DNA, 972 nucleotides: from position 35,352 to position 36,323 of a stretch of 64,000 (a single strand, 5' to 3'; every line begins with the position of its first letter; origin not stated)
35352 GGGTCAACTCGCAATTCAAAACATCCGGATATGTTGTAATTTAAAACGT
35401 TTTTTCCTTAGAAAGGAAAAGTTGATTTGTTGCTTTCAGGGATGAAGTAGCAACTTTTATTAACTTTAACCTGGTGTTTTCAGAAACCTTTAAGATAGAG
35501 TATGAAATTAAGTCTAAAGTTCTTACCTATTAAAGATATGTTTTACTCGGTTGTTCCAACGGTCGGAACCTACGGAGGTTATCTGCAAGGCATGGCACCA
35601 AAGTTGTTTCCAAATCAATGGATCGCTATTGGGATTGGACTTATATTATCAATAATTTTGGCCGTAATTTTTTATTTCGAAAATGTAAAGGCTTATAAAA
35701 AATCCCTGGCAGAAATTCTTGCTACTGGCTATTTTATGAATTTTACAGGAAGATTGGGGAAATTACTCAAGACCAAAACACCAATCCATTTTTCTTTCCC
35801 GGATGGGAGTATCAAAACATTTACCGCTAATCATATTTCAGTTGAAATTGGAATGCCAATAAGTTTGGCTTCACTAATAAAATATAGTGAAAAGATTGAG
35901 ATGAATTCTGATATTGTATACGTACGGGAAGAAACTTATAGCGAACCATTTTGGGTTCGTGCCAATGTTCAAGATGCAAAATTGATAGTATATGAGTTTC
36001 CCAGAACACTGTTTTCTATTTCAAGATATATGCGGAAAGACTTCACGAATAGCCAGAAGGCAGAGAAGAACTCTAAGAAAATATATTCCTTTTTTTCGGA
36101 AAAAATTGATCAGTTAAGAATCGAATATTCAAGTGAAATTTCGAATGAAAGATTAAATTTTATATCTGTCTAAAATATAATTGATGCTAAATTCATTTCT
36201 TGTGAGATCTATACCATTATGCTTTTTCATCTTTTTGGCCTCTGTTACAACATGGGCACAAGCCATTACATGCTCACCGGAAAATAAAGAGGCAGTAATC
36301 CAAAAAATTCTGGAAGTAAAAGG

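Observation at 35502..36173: Orphan transmembrane STING-domain protein with no cyclic-dinucleotide synthase in 64 kb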

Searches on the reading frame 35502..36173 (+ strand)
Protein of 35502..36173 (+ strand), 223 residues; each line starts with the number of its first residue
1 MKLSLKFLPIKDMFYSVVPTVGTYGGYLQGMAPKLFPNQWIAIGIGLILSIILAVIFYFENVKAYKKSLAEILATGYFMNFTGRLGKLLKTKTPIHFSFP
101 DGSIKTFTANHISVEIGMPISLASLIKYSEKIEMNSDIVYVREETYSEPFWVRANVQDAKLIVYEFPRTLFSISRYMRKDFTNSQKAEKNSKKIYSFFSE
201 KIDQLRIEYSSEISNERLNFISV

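Call 3: search_protein_families(library=pfam, proteins=[window:35502-36170:+], max_evalue=1)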
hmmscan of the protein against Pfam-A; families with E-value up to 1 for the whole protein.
window:35502-36170:+ (223 aa): 3 families
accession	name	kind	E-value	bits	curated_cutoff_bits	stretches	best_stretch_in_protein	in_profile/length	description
PF20300.4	prok_STING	-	9.6e-18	64.9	27.1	1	70-192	2-123/137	Prokaryotic STING domain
PF02653.21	BPD_transp_2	-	0.025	14.1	26.8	1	24-77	39-93/269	Branched-chain amino acid transport system / permease component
PF04971.17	Phage_holin_2_1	-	0.1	13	26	1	25-61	16-51/64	Bacteriophage P21 holin S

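Call 4: search_protein_families(library=padloc, proteins=[window:35502-36170:+], max_evalue=1)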
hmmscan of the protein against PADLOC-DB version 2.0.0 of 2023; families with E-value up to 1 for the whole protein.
window:35502-36170:+ (223 aa): 1 family
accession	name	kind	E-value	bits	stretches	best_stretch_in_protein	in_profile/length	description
PDLC00729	Effector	-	1.3e-06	26.1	1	71-192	156-275/310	TIR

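Call 5: search_protein_families(library=ncbifam, proteins=[window:35502-36170:+], max_evalue=1)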
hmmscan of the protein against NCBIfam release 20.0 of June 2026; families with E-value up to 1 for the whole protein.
window:35502-36170:+ (223 aa): 2 families
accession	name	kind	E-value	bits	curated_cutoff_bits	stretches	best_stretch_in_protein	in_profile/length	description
NF002318.0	PRK01253.1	equivalog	0.039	13.7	55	0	32-58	27-53/55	preprotein translocase subunit Sec61beta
TIGR02640.1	gas_vesic_GvpN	equivalog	0.086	12.3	266.8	1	81-122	10-51/262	gas vesicle protein GvpN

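Call 7: find_homologous_proteins(query=window:35502-36170:+)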
Query window:35502-36170:+ (223 aa): 127 proteins with E <= 0.001 among 476 candidates; the best 120 are listed.
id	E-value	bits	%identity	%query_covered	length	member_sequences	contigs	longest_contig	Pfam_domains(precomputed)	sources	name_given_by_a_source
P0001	6.4e-138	475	96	100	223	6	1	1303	PF20300.5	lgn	-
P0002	2.7e-126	437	87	100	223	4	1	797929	PF20300.5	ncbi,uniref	ncbi:STING domain-containing protein [Muriicola sp. E247]|uniref:STING domain-containing protein n=1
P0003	2.3e-120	418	82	100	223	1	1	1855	PF20300.5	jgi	-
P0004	2.1e-119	414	81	100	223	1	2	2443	PF20300.5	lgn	-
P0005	3.8e-118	410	81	100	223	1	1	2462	PF20300.5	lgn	-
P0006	2.3e-117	408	80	100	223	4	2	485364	PF20300.5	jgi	jgi:hypothetical protein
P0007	2.0e-116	405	81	100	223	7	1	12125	PF20300.5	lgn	-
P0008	2.2e-116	405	81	100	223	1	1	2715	PF20300.5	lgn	-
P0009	4.4e-116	404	80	100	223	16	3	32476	PF20300.5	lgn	-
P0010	7.2e-116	403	81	100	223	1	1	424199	PF20300.5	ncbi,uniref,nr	ncbi:STING domain-containing protein [Confluentibacter citreus]|uniref:STING domain-containing prote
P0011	5.5e-115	400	79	100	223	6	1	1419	PF20300.5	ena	-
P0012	6.9e-111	387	78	100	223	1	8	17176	PF20300.5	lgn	-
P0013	1.3e-110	386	77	100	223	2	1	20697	PF20300.5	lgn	-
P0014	2.0e-110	385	75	100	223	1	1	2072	PF20300.5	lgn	-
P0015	2.1e-109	382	76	100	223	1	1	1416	PF20300.5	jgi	-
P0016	8.3e-109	380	76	100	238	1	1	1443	PF20300.5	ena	-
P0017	4.9e-108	377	74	100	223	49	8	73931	PF20300.5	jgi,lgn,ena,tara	jgi:hypothetical protein|tara:strand:- start:912 stop:1583 length:672 start_codon:yes stop_codon:yes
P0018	4.9e-108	377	75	100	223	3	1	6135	PF20300.5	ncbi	-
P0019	1.3e-107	376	76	100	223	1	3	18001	PF20300.5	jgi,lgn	-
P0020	2.1e-107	375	75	100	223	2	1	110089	PF20300.5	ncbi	ncbi:MAG: STING domain-containing protein [Bacteroidota bacterium]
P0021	3.5e-106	371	75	100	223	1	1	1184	PF20300.5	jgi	jgi:Prokaryotic STING domain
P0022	5.2e-106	371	74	100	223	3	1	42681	PF20300.5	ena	-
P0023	7.1e-106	370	74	99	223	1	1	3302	PF20300.5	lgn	-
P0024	7.7e-106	370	74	100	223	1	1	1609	PF20300.5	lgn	-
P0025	9.0e-106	370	73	99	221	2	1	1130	PF20300.5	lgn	-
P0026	2.2e-105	369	74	100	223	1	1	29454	PF20300.5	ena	-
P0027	4.0e-105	368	73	99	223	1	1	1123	PF20300.5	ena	-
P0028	4.1e-105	368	74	99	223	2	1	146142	PF20300.5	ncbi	-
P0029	4.2e-105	368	74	100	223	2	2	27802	PF20300.5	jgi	jgi:hypothetical protein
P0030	8.1e-105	367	74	100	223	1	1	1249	PF20300.5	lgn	-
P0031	2.6e-103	362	70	100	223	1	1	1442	PF20300.5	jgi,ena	-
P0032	2.9e-103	362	72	100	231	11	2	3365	PF20300.5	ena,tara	tara:strand:- start:81 stop:776 length:696 start_codon:yes stop_codon:yes gene_type:complete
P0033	2.9e-103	362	73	100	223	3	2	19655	PF20300.5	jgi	jgi:nucleotide-binding STING sensor domain-containing protein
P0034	4.0e-103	361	73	100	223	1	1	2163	PF20300.5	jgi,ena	-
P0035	9.4e-103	360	72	100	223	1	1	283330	PF20300.5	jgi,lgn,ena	-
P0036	2.0e-102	359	73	100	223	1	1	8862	PF20300.5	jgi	-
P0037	2.4e-101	355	70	100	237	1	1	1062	PF20300.5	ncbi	-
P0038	5.1e-99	348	68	100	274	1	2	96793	PF20300.5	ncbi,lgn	-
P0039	9.4e-99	347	67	100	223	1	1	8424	PF20300.5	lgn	-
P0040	1.2e-98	347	66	100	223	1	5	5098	PF20300.5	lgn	-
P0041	1.4e-98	346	66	100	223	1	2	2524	PF20300.5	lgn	-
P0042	1.6e-98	346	68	100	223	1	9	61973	PF20300.5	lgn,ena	-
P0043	8.9e-98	344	68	100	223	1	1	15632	PF20300.5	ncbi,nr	ncbi:MAG TPA: STING domain-containing protein [Cyclobacteriaceae bacterium]|nr:STING domain-containi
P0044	1.1e-97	343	66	100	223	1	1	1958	PF20300.5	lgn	-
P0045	6.1e-97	341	69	100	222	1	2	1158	PF20300.5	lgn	-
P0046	4.6e-96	338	65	100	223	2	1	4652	PF20300.5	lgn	-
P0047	5.9e-96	338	64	100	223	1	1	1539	PF20300.5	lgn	-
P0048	6.6e-96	338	63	100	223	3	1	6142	PF20300.5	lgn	-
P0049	9.8e-96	337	66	100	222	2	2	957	PF20300.5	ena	-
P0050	6.7e-95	334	65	100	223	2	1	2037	PF20300.5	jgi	jgi:hypothetical protein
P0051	4.0e-94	332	65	100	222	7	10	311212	PF20300.5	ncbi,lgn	-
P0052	5.4e-94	331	76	87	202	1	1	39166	PF20300.5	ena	-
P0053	6.4e-94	331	64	99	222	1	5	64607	PF20300.5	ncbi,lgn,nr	ncbi:MAG: hypothetical protein J5I50_10830 [Chitinophagaceae bacterium]|nr:hypothetical protein [Chi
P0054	7.1e-94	331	63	99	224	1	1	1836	PF20300.5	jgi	jgi:hypothetical protein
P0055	4.8e-93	328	64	100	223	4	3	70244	PF20300.5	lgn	-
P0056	7.0e-91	321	62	100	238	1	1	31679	PF20300.5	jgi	jgi:hypothetical protein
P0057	1.9e-89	317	66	95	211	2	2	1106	PF20300.5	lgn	-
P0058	9.8e-89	314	64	98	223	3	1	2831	PF20300.5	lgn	-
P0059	4.0e-86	306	57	100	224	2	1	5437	PF20300.5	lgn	-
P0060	6.9e-84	298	59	99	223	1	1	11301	PF20300.5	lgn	-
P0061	1.9e-82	294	58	99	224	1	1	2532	PF20300.5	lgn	-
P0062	4.4e-82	293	60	100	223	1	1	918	PF20300.5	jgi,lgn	-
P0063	6.0e-82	292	57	100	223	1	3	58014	PF20300.5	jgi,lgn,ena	jgi:hypothetical protein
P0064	7.9e-82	292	59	100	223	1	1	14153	PF20300.5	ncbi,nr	ncbi:MAG: hypothetical protein HKN52_07435 [Eudoraea sp.]|nr:hypothetical protein [Eudoraea sp.]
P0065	9.3e-81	288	60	100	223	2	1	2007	PF20300.5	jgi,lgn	-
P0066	2.7e-80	287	59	99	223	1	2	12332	PF20300.5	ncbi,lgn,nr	ncbi:MAG: hypothetical protein HKO81_03060 [Flavobacteriaceae bacterium]|nr:hypothetical protein [Ba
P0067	6.5e-80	285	60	99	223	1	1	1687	PF20300.5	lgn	-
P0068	4.0e-79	283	59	99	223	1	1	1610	PF20300.5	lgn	-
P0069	6.0e-79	282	59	99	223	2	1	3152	PF20300.5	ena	-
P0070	3.2e-78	280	55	100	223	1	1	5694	PF20300.5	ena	-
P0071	1.8e-76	274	58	99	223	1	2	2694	PF20300.5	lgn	-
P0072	3.9e-76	273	54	94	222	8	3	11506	PF20300.5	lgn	-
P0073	4.7e-76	273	52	92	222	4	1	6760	PF20300.5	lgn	-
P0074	8.9e-76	272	54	100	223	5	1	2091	PF20300.5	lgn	-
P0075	5.4e-75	269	53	92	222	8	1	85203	PF20300.5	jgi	jgi:hypothetical protein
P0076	4.7e-73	263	53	99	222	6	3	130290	PF20300.5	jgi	jgi:hypothetical protein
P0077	5.1e-73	263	51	100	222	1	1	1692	PF20300.5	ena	-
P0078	7.0e-73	263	57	95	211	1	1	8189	PF20300.5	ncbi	-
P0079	1.5e-71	258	52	99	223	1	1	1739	PF20300.5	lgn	-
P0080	1.1e-70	255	55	100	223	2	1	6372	PF20300.5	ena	-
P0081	1.1e-70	255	53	100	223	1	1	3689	PF20300.5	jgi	-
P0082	2.5e-70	254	56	93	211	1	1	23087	PF20300.5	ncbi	-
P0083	1.0e-69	252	52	100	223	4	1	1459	PF20300.5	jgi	jgi:hypothetical protein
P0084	7.9e-69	249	50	100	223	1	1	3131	PF20300.5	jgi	jgi:hypothetical protein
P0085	1.6e-68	248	51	100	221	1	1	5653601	PF20300.5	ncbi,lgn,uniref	ncbi:STING domain-containing protein [Mucilaginibacter sp. McL0603]|uniref:STING domain-containing p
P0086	4.4e-68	247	52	100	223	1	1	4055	PF20300.5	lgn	-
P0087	1.1e-67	246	51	100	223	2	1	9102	PF20300.5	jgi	jgi:hypothetical protein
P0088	5.9e-67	243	49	100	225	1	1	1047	PF20300.5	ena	-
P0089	6.2e-67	243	49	100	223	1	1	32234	PF20300.5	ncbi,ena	-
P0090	1.1e-66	242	50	100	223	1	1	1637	PF20300.5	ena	-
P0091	1.2e-66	242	49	99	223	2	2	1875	PF20300.5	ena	-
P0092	1.4e-66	242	48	100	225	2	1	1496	PF20300.5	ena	-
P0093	3.4e-66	241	48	96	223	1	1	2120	PF20300.5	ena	-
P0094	3.8e-66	241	51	100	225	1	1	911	PF20300.5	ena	-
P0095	4.0e-66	240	47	100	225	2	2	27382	PF20300.5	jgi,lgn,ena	jgi:hypothetical protein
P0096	4.2e-66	240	48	100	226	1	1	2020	PF20300.5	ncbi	-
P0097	1.4e-65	239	49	100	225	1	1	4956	PF20300.5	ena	-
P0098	2.9e-65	238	50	100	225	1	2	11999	PF20300.5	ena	-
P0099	3.3e-65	237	48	91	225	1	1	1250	PF20300.5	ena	-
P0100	9.1e-65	236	50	100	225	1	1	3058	PF20300.5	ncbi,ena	-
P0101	2.0e-64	235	47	99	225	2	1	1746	PF20300.5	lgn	-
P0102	1.2e-63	232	46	100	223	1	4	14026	PF20300.5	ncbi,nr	ncbi:MAG: hypothetical protein KJO49_06590 [Bacteroidia bacterium]|nr:hypothetical protein [Bacteroi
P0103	1.2e-63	232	48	99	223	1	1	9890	PF20300.5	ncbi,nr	ncbi:MAG: hypothetical protein HKO90_06075 [Flavobacteriaceae bacterium]|nr:hypothetical protein [Fl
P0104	1.7e-63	232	46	100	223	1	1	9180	PF20300.5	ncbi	-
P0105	2.2e-63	231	46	100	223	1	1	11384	PF20300.5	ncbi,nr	ncbi:MAG: hypothetical protein HKM99_08590 [Flavobacteriaceae bacterium]|nr:hypothetical protein [Fl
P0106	5.6e-63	230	50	99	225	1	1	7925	PF20300.5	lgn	-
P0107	3.0e-62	228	48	99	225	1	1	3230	PF20300.5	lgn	-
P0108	8.1e-62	226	49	99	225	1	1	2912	PF20300.5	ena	-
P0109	8.6e-62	226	45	100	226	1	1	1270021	PF20300.5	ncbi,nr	ncbi:hypothetical protein LVD13_06525 [Flavobacteriaceae bacterium D16]|nr:hypothetical protein [Fla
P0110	1.1e-61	226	45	99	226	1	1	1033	PF20300.5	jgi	jgi:hypothetical protein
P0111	1.9e-61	225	47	99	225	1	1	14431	PF20300.5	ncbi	-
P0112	2.0e-61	225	45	99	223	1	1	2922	PF20300.5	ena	-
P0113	2.8e-61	225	46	99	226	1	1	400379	PF20300.5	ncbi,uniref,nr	ncbi:STING domain-containing protein [Lentiprolixibacter aurantiacus]|uniref:Prokaryotic STING domai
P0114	3.4e-61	224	47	99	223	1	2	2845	PF20300.5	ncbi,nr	ncbi:MAG: hypothetical protein KJO94_04155 [Eudoraea sp.]|nr:hypothetical protein [Eudoraea sp.] MBT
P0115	3.5e-61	224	63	71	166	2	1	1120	PF20300.5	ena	-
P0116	1.2e-60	223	46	99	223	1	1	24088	PF20300.5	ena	-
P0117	1.3e-60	222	55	83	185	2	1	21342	PF20300.5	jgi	jgi:hypothetical protein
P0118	1.7e-60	222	49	91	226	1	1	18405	PF20300.5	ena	-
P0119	8.4e-60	220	70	65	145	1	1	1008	PF20300.5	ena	-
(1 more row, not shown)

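Call 8: search_solved_structures(query=window:35502-36170:+, max_evalue=1, show_alignments=3)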
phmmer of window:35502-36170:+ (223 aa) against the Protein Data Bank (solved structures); distinct sequences matched with E-value up to 1: 1.
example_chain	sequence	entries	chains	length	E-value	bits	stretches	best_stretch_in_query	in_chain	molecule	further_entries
5ijh_A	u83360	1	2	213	0.27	13.9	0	153-195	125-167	Xenotropic and polytropic retrovirus receptor 1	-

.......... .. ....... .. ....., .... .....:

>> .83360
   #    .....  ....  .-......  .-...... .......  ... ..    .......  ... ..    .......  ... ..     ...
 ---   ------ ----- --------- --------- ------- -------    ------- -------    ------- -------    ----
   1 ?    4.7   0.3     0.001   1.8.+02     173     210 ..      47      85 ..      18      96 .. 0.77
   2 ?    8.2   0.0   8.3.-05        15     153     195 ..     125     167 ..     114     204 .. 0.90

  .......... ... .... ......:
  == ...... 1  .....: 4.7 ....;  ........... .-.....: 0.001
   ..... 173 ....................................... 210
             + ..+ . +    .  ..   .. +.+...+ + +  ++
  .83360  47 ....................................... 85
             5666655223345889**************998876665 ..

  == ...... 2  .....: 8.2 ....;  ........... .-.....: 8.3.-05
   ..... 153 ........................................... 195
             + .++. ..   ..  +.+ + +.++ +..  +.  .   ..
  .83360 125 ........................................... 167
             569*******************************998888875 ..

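Call 9: find_encoding_contigs(protein=window:35502-36173:+, flank=10000, max_places=4)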
Protein window:35502-36173:+ (223 aa): no gene with exactly this product is on record in the collection.

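Call 11: find_encoding_contigs(protein=P0002, flank=10000, max_places=2)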
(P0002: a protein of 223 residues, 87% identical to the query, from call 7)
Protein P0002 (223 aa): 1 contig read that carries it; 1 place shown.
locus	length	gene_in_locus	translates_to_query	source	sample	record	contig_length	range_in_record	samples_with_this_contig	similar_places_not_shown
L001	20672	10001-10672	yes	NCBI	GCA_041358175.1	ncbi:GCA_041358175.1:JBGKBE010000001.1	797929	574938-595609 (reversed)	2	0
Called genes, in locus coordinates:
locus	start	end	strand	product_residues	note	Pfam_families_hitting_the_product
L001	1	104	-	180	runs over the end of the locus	PF13505:OMP_b-brl, PF13568:OMP_b-brl_2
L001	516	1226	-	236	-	-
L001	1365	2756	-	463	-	PF01554:MatE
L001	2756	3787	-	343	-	PF00762:Ferrochelatase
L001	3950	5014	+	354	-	PF00924:MS_channel_2nd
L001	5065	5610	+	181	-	-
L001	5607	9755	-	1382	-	PF01839:FG-GAP (faint), PF13517:FG-GAP_3, PF07593:UnbV_ASPIC, PF21167:DUF6851, PF22778:VCPO_2nd, PF18962:Por_Secre_tail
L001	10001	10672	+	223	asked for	PF20300:prok_STING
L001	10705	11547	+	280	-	PF07313:AmiA-like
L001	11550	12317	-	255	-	PF06283:ThuA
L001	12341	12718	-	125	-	PF00903:Glyoxalase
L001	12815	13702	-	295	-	PF12833:HTH_18, PF00165:HTH_AraC (weak)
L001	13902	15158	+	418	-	PF05201:GlutR_N, PF01488:Shikimate_DH, PF03435:Sacchrp_dh_NADP (weak), PF00745:GlutR_dimer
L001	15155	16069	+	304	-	PF01379:Porphobil_deam, PF03900:Porphobil_deamC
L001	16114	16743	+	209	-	PF02602:HEM4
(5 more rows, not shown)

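Call 12: find_encoding_contigs(protein=P0010, flank=10000, max_places=2)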
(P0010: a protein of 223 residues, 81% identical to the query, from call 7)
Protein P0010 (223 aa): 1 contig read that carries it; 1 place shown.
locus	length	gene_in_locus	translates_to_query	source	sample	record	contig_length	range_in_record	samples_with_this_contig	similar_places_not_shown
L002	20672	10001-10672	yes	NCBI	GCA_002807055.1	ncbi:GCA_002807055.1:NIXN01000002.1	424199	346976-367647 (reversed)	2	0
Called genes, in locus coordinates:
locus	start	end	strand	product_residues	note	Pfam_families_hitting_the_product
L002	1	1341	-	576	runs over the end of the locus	PF02878:PGM_PMM_I, PF02879:PGM_PMM_II, PF02880:PGM_PMM_III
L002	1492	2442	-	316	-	PF00535:Glycos_transf_2, PF10111:Glyco_tranf_2_2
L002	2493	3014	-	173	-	PF13858:DUF4199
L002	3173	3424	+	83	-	PF01197:Ribosomal_L31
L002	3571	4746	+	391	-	PF13562:NTP_transf_4, PF00132:Hexapep (faint)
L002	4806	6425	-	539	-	PF00496:SBP_bac_5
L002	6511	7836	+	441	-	PF00919:UPF0004, PF04055:Radical_SAM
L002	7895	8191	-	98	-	PF14542:Acetyltransf_CG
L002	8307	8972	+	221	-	-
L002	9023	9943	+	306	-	PF01464:SLT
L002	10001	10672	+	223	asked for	PF20300:prok_STING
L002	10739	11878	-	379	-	PF01292:Ni_hydr_CYTB (faint), PF03929:PepSY_TM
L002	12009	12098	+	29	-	-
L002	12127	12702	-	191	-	-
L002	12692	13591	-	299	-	PF19777:DUF6263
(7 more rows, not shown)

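Call 13: search_solved_structures(query=A1, max_evalue=10, show_alignments=4)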
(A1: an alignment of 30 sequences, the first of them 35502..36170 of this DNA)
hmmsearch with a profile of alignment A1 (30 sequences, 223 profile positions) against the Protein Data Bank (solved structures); distinct sequences matched with E-value up to 10: 3.
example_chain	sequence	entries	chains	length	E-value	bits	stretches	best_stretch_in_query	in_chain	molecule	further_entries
8hwi_A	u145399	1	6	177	2.9e-09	40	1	73-195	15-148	CD-NTase-associated protein 12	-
8hwj_A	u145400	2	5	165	0.027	17.2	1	71-185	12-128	CD-NTase-associated protein 12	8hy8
9qtp_E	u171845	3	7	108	1.4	11.7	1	32-59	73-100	Tetrahydromethanopterin S-methyltransferase subunit B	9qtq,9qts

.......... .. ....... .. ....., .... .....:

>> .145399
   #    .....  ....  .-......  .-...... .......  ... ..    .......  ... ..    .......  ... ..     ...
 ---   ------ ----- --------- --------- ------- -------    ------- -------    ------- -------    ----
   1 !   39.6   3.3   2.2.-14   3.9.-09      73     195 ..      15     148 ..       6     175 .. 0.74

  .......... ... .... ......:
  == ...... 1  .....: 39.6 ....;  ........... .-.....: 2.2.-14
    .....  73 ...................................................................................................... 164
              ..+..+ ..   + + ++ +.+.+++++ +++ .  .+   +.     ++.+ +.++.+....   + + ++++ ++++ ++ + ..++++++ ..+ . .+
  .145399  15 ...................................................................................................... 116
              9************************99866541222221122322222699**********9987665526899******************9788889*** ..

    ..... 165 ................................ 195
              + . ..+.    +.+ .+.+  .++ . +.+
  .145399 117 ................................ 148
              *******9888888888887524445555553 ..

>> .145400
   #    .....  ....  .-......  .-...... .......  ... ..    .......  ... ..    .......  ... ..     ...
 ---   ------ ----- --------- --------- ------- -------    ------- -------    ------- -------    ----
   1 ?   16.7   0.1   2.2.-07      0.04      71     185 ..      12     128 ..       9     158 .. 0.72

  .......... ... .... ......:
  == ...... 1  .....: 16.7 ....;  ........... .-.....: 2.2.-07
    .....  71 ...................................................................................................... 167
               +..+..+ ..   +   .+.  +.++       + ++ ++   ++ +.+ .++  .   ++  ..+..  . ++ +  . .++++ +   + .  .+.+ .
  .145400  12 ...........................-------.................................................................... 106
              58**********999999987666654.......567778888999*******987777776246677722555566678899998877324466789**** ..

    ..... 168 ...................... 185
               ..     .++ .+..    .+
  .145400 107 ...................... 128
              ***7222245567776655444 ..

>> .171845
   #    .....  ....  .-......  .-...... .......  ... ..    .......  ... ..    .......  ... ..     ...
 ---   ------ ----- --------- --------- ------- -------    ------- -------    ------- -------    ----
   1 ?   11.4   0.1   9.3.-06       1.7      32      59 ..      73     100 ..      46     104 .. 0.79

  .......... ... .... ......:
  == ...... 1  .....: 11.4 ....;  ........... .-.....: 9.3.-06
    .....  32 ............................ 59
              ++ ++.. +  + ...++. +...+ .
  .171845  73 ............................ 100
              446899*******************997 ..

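Call 16: find_encoding_contigs(protein=P0085, flank=10000, max_places=1)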
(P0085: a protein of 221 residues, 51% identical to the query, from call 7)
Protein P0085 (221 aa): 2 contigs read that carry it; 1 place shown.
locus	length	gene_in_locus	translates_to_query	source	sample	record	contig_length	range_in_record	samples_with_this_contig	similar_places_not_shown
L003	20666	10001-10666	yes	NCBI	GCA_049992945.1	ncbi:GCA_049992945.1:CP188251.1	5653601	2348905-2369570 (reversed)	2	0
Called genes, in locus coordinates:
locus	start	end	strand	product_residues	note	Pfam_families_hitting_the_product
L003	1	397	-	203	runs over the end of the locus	PF00677:Lum_binding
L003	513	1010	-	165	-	PF08327:AHSA1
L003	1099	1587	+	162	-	PF00293:NUDIX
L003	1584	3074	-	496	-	PF00289:Biotin_carb_N, PF02222:ATP-grasp, PF02786:CPSase_L_D2, PF07478:Dala_Dala_lig_C, PF02785:Biotin_carb_C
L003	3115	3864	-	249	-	PF02698:DUF218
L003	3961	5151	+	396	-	PF16401:DUF5009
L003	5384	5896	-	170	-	PF13302:Acetyltransf_3, PF13420:Acetyltransf_4, PF00583:Acetyltransf_1, PF13673:Acetyltransf_10 (weak), PF13508:Acetyltransf_7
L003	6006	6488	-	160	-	PF02276:CytoC_RC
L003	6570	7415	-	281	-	PF00106:adh_short, PF01370:Epimerase, PF05368:NmrA (weak), PF08659:KR, PF16363:GDP_Man_Dehyd, PF13561:adh_short_C2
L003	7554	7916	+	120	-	PF03965:Penicillinase_R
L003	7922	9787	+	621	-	PF05569:Peptidase_M56, PF07715:Plug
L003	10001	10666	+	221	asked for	PF20300:prok_STING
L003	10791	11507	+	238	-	-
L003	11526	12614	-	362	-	PF21338:Top1B_N_bact, PF01028:Topoisom_I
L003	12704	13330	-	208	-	PF13618:Gluconate_2-dh3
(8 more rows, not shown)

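Call 17: find_encoding_contigs(protein=P0109, flank=10000, max_places=1)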
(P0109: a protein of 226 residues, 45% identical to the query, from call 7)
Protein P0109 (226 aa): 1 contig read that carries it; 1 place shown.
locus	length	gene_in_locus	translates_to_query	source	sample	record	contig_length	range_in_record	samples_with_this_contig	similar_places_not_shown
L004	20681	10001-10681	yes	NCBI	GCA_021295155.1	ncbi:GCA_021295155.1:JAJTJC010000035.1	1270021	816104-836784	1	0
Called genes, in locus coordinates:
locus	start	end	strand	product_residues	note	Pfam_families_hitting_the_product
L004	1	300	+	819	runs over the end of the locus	PF00246:Peptidase_M14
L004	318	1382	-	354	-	PF12412:DUF3667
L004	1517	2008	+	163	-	PF06445:GyrI-like, PF14526:Cass2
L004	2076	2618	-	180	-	-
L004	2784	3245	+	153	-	PF00583:Acetyltransf_1, PF13673:Acetyltransf_10, PF13508:Acetyltransf_7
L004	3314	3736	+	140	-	PF07853:DUF1648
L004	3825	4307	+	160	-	-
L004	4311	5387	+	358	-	PF02126:PTE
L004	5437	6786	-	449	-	-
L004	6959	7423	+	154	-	-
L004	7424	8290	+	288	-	PF02311:AraC_binding (weak), PF12833:HTH_18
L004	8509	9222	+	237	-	PF02678:Pirin, PF17954:Pirin_C_2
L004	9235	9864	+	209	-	PF00881:Nitroreductase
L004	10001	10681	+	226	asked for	PF20300:prok_STING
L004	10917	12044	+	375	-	PF03590:AsnA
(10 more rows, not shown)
